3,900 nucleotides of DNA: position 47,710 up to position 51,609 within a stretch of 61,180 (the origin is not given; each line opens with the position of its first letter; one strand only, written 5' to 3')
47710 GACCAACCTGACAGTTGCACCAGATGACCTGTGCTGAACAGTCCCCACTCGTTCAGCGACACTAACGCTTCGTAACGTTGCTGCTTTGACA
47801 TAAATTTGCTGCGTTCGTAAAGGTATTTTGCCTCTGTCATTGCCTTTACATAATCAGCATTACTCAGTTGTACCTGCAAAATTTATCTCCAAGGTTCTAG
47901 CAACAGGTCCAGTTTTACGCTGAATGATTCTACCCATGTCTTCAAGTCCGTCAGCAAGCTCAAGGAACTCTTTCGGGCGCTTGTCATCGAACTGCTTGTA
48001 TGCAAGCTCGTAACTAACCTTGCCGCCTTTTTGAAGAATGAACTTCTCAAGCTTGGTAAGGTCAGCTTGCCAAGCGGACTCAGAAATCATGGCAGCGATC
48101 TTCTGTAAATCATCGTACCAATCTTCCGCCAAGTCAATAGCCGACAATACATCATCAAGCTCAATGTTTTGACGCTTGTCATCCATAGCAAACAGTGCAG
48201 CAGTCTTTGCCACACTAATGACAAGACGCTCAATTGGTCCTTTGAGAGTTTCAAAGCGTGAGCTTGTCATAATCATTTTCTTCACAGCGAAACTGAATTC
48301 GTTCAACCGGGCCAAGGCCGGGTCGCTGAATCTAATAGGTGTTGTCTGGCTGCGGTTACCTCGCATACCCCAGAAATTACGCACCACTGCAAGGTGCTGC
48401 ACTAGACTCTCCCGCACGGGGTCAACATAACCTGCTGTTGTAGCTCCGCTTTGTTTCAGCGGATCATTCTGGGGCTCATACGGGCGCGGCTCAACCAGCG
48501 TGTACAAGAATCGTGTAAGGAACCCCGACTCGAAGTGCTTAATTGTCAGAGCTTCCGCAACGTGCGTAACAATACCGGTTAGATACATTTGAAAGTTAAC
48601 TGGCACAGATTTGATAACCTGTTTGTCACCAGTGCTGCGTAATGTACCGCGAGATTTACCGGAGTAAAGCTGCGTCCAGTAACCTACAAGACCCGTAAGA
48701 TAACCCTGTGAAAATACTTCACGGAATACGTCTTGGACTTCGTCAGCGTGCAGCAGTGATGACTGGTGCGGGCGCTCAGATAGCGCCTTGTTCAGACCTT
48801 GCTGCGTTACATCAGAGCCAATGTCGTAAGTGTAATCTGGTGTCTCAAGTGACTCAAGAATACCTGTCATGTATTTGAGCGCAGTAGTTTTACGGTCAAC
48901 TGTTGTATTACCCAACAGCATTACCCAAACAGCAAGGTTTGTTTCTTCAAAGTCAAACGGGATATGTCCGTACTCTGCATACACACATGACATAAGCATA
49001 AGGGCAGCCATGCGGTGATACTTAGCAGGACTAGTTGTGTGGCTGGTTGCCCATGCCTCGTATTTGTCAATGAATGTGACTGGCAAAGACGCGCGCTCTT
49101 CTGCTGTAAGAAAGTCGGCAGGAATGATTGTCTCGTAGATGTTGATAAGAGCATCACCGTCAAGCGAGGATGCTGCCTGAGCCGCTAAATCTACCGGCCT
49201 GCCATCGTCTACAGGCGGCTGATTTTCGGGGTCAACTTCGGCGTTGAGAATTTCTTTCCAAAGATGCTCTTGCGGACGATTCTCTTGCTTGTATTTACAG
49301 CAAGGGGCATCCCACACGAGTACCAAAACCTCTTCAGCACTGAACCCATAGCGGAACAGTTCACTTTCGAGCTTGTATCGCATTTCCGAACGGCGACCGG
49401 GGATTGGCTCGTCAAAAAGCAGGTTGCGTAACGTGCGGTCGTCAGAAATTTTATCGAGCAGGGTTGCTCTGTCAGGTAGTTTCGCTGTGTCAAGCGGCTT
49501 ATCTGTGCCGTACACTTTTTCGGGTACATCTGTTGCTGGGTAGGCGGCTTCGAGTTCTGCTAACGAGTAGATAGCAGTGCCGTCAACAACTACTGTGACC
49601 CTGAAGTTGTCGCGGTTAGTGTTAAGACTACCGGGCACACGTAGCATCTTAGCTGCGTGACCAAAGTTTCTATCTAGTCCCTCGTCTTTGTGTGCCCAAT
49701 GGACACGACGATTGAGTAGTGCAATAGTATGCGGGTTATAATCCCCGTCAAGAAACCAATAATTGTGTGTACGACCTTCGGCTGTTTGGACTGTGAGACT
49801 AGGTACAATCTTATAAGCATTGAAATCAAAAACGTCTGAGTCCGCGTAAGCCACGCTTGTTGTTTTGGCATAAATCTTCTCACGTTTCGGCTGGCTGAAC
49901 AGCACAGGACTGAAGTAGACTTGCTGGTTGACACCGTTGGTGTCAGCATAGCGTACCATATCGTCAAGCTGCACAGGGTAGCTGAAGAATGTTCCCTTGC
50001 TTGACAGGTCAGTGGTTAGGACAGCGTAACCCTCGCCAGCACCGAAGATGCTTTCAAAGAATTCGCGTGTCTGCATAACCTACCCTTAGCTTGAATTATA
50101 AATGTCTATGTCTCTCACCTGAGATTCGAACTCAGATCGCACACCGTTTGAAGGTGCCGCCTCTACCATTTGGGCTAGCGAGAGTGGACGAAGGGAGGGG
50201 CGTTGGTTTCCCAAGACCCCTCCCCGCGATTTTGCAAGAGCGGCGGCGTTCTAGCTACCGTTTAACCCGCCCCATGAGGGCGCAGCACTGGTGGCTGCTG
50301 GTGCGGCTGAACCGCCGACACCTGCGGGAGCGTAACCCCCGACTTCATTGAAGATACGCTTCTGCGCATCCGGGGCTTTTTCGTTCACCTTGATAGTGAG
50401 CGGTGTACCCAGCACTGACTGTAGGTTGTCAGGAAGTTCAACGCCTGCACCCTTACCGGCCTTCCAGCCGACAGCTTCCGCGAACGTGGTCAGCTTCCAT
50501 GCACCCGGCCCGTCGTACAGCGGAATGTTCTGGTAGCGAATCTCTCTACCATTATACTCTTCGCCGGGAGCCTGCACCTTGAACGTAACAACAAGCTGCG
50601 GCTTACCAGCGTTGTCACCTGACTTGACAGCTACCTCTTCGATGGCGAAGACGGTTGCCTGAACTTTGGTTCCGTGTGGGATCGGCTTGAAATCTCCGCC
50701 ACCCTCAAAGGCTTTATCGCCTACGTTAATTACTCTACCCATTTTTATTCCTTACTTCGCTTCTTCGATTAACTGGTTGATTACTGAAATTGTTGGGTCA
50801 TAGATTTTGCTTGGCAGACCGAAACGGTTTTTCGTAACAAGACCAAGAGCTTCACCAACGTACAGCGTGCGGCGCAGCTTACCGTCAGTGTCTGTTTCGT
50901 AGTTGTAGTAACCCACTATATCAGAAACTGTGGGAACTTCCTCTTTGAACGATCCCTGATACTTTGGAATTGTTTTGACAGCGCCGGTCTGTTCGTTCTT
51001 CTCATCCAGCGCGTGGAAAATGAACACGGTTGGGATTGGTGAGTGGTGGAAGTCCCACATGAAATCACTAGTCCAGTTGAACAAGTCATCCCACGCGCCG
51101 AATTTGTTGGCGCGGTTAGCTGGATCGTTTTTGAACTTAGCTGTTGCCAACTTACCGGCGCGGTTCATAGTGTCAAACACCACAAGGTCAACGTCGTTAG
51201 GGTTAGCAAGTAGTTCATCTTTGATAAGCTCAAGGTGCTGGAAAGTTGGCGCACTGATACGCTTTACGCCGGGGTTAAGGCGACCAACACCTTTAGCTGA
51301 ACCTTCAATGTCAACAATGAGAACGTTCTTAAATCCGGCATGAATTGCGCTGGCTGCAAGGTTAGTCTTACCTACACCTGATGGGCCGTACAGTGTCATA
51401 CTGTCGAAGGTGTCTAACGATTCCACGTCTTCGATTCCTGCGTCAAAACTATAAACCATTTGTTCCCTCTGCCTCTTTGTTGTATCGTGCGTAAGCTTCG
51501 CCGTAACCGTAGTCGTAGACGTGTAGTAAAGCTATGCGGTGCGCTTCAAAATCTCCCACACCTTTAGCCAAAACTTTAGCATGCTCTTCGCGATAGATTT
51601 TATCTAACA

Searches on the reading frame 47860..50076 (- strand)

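Call 18: search_protein_families(library=phrogs, max_evalue=0.001, proteins=[window:47860-50076:-])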
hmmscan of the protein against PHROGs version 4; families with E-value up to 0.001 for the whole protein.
window:47860-50076:- (738 aa): 3 families
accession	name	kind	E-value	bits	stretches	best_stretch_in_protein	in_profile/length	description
phrog_10514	-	DNA, RNA and nucleotide metabolism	1.1e-133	448.2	1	3-725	4-736/750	DNA primase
phrog_3123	-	unknown function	1.8e-19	70.7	1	49-287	62-296/583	-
phrog_3022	-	DNA, RNA and nucleotide metabolism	8.3e-18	65.2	1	327-659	353-684/788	DNA primase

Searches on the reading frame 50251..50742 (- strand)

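Call 63: search_protein_families(library=pfam, max_evalue=0.001, proteins=[window:50251-50742:-])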
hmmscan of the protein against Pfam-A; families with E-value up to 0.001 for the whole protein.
window:50251-50742:- (163 aa): 1 family
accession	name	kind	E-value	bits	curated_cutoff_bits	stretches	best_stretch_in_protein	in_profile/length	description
PF05037.18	DUF669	-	2.9e-08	34.4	21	1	18-141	11-132/138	Protein of unknown function (DUF669)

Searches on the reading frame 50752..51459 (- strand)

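Call 63: search_protein_families(library=pfam, max_evalue=0.001, proteins=[window:50752-51459:-])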
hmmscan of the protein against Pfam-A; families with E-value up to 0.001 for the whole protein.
window:50752-51459:- (235 aa): 1 family
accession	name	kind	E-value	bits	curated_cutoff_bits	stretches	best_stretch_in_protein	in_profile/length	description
PF13479.12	AAA_24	-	1.9e-24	87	27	1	20-213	4-195/195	AAA domain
